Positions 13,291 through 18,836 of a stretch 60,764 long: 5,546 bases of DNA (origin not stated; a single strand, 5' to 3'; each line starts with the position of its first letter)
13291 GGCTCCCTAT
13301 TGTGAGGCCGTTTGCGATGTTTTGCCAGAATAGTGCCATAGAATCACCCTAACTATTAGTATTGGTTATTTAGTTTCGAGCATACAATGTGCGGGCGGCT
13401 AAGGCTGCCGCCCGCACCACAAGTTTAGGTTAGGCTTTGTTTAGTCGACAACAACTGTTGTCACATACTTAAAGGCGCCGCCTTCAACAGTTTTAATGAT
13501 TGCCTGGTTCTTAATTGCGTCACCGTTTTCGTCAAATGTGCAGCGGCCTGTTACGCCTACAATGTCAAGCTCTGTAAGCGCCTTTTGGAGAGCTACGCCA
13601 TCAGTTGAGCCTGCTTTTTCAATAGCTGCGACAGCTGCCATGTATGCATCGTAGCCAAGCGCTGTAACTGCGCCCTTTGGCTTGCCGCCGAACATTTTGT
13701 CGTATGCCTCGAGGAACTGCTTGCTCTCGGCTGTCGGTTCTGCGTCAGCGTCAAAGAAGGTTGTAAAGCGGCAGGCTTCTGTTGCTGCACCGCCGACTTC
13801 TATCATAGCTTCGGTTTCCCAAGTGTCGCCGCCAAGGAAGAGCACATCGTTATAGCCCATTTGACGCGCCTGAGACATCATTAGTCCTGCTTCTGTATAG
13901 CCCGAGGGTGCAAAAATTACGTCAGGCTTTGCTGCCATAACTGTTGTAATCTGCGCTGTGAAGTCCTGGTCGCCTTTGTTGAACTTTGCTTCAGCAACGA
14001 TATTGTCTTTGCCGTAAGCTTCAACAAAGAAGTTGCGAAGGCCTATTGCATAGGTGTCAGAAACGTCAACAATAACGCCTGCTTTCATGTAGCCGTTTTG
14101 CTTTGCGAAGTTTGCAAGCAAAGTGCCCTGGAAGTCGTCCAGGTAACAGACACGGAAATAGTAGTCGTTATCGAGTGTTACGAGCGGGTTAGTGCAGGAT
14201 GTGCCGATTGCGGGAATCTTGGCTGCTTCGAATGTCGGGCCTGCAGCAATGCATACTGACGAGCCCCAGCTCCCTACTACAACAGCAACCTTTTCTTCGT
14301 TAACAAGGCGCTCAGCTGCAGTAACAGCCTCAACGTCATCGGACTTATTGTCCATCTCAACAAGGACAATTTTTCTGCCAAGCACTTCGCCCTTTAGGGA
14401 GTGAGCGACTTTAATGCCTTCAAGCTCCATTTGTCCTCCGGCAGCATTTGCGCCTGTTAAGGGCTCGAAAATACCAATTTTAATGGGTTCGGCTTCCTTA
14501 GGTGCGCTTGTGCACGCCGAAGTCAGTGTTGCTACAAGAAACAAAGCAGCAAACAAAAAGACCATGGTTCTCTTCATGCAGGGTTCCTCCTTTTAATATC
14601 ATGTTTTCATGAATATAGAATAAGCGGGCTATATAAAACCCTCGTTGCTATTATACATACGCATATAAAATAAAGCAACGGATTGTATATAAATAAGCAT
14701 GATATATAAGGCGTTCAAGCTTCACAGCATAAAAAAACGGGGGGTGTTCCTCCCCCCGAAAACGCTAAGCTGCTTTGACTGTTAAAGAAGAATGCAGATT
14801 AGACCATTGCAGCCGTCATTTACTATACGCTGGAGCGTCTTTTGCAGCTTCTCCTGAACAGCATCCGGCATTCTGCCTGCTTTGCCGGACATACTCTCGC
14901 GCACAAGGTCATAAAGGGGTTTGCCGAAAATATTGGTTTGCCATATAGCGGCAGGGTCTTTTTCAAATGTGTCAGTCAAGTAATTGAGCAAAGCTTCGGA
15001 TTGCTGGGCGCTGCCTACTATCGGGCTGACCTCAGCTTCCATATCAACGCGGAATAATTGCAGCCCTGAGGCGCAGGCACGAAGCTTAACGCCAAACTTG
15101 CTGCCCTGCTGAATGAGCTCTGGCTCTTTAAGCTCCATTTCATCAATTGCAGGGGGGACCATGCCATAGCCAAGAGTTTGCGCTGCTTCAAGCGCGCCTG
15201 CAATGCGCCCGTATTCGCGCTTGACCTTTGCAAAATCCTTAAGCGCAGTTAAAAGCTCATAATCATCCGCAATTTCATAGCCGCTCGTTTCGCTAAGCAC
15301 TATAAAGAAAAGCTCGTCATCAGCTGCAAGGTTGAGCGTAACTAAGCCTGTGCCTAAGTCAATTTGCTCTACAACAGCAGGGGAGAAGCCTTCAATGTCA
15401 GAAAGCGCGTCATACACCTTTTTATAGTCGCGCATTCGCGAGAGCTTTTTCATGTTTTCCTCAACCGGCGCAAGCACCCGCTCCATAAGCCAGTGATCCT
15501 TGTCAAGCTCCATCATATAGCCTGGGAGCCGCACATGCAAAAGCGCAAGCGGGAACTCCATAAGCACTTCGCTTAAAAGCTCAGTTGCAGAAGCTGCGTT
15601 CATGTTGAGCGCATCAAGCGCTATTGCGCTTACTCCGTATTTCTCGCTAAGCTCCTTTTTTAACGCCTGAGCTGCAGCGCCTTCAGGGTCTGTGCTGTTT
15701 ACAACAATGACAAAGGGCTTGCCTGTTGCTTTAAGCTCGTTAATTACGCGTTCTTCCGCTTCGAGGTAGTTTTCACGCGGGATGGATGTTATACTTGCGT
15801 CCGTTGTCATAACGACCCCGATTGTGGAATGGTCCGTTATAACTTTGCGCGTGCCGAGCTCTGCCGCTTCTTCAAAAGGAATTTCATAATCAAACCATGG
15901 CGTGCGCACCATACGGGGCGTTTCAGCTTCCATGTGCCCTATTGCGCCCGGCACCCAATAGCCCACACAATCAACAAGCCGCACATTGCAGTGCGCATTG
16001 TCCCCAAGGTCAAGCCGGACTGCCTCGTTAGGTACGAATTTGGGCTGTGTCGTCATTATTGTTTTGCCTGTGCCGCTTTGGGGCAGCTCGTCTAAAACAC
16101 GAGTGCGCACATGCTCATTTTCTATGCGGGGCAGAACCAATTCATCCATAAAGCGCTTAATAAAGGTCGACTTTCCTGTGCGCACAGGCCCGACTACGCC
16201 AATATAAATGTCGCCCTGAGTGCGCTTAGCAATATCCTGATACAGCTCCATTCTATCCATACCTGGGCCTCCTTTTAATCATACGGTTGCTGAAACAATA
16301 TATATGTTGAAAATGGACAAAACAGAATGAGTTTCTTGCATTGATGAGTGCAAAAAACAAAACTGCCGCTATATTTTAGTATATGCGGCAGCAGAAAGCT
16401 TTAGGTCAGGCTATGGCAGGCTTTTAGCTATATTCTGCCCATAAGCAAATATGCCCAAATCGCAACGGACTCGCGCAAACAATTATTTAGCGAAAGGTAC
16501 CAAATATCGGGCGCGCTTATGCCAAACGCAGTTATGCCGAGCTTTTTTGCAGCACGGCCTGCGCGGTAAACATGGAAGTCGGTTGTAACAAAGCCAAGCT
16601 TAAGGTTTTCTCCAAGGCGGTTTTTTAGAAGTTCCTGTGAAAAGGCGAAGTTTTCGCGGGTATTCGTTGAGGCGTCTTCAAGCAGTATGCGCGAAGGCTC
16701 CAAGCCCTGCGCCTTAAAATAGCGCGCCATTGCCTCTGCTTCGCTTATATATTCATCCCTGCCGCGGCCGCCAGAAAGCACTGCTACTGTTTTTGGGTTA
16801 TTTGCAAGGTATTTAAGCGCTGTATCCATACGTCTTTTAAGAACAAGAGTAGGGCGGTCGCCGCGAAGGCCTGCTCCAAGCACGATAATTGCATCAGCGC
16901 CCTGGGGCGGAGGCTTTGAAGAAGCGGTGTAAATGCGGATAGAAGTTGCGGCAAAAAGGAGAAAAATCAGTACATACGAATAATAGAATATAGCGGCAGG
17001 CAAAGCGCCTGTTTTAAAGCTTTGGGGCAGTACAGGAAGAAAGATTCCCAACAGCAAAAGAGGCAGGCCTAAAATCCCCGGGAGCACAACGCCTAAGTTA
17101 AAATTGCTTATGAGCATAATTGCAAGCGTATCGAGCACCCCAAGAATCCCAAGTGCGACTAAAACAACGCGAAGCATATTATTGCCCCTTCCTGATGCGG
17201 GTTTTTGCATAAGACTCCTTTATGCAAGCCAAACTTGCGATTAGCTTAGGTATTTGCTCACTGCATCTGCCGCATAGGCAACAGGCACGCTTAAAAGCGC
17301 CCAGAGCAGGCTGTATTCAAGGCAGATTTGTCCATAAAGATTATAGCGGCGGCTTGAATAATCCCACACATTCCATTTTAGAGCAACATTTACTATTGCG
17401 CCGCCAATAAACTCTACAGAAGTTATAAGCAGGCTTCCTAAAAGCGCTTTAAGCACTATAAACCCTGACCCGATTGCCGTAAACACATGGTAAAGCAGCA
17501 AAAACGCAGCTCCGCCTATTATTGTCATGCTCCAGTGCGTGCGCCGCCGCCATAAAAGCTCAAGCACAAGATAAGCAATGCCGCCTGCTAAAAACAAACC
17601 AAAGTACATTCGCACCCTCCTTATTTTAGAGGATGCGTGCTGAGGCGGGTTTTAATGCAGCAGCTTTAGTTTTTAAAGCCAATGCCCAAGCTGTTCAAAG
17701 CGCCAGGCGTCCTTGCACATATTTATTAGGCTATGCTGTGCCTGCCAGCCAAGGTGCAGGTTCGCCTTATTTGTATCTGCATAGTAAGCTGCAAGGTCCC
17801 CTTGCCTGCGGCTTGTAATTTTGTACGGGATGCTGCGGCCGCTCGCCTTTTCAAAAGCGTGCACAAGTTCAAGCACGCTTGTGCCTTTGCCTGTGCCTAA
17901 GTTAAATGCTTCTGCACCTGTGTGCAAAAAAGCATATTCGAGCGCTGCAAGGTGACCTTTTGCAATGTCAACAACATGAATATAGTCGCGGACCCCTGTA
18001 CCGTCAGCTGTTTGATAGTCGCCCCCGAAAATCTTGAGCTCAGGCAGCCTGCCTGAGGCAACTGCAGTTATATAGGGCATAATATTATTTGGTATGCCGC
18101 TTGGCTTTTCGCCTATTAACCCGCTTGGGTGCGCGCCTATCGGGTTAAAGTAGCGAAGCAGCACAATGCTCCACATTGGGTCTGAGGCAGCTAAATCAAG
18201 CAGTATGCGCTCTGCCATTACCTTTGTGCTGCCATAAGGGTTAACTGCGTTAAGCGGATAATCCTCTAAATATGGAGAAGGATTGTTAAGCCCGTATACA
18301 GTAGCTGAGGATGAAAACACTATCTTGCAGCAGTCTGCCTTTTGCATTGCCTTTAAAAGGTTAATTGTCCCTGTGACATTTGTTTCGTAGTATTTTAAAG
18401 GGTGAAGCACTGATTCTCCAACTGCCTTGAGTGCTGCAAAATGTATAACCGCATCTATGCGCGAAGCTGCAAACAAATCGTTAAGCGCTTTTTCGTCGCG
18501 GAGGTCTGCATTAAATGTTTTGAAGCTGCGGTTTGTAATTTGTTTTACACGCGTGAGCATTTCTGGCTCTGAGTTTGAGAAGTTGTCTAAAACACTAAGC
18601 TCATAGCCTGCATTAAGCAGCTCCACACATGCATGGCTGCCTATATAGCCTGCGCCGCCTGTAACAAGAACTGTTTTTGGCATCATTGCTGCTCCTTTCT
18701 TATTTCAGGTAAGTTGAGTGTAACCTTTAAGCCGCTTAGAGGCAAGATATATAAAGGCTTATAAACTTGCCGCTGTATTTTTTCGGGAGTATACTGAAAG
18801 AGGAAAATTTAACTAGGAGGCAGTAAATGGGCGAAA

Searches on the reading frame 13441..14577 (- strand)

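Call 65: search_protein_families(library=pfam, proteins=[window:13441-14577:-], max_evalue=0.000001)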
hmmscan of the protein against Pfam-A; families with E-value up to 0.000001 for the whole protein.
window:13441-14577:- (378 aa): 3 families
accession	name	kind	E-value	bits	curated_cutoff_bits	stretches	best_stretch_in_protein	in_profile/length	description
PF13458.12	Peripla_BP_6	-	1.5e-52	179.8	31.7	1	31-366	1-341/343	Periplasmic binding protein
PF01094.35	ANF_receptor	-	1.1e-28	100.8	25.4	1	67-362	21-349/353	Receptor family ligand binding region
PF13433.12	Peripla_BP_5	-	6e-15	55.6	27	1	32-118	1-90/363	Periplasmic binding protein domain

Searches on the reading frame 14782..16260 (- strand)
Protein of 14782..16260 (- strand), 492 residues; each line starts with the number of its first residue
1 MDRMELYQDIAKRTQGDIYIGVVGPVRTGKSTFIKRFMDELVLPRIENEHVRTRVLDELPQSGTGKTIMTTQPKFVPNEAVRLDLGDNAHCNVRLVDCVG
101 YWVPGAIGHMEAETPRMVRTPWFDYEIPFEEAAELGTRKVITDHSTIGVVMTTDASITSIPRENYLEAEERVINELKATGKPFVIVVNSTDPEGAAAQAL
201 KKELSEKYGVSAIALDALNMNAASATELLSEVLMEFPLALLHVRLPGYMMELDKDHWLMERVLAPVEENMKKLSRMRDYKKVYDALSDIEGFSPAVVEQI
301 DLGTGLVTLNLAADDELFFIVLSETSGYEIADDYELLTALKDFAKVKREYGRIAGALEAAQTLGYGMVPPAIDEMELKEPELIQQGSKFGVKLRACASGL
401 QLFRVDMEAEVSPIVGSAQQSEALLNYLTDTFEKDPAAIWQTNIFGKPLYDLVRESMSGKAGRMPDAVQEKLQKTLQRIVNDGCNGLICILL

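Call 65: search_protein_families(library=pfam, proteins=[window:14782-16260:-], max_evalue=0.000001)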
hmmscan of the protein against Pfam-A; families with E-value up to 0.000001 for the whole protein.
window:14782-16260:- (492 aa): 3 families
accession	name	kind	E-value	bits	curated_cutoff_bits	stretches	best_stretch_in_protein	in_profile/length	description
PF09547.16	SpoIVA_ATPase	-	6.3e-114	379.7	26.6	1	1-237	1-237/237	Stage IV sporulation protein A, ATPase domain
PF20438.3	SpoIVA_middle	-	1e-54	185.8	25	1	241-416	4-179/179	Stage IV sporulation protein A, middle domain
PF20439.3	SpoIVA_C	-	1.6e-30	105.5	25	1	418-492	2-76/76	Sporulation stage IV protein A, C-terminal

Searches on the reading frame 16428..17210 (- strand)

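Call 65: search_protein_families(library=pfam, proteins=[window:16428-17210:-], max_evalue=0.000001)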
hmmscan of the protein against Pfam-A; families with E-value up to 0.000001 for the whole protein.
window:16428-17210:- (260 aa): 1 family
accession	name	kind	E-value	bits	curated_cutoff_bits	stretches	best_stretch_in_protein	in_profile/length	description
PF02698.23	DUF218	-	3.7e-28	98.5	27.6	1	106-230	1-105/133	DUF218 domain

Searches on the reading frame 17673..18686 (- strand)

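Call 65: search_protein_families(library=pfam, proteins=[window:17673-18686:-], max_evalue=0.000001)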
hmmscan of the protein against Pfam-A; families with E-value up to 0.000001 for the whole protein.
window:17673-18686:- (337 aa): 9 families
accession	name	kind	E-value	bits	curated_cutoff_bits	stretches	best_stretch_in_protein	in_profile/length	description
PF16363.11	GDP_Man_Dehyd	-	2e-57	195.6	27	1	7-326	1-331/332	GDP-mannose 4,6 dehydratase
PF01370.27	Epimerase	-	1.8e-56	191.7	20.9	1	6-264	1-240/240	NAD dependent epimerase/dehydratase family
PF01073.25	3Beta_HSD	-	2.2e-18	66.7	22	1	7-163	1-158/280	3-beta hydroxysteroid dehydrogenase/isomerase family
PF02719.21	Polysacc_synt_2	-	5.5e-18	65.6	20.2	1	6-185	1-174/293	Polysaccharide biosynthesis protein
PF04321.23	RmlD_sub_bind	-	2.4e-14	53.6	27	1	5-164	2-138/287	RmlD substrate binding domain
PF00106.31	adh_short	-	7.3e-10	39.1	26.6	1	4-137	1-147/195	short chain dehydrogenase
PF13460.12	NAD_binding_10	-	2.3e-07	31.3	27.2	1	10-176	1-142/184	NAD(P)H-binding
PF07993.18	NAD_binding_4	-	4.2e-07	29.8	20.1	0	71-166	85-192/258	Male sterility protein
PF08659.16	KR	-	6.4e-07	29.9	22.6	0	5-139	2-149/180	KR domain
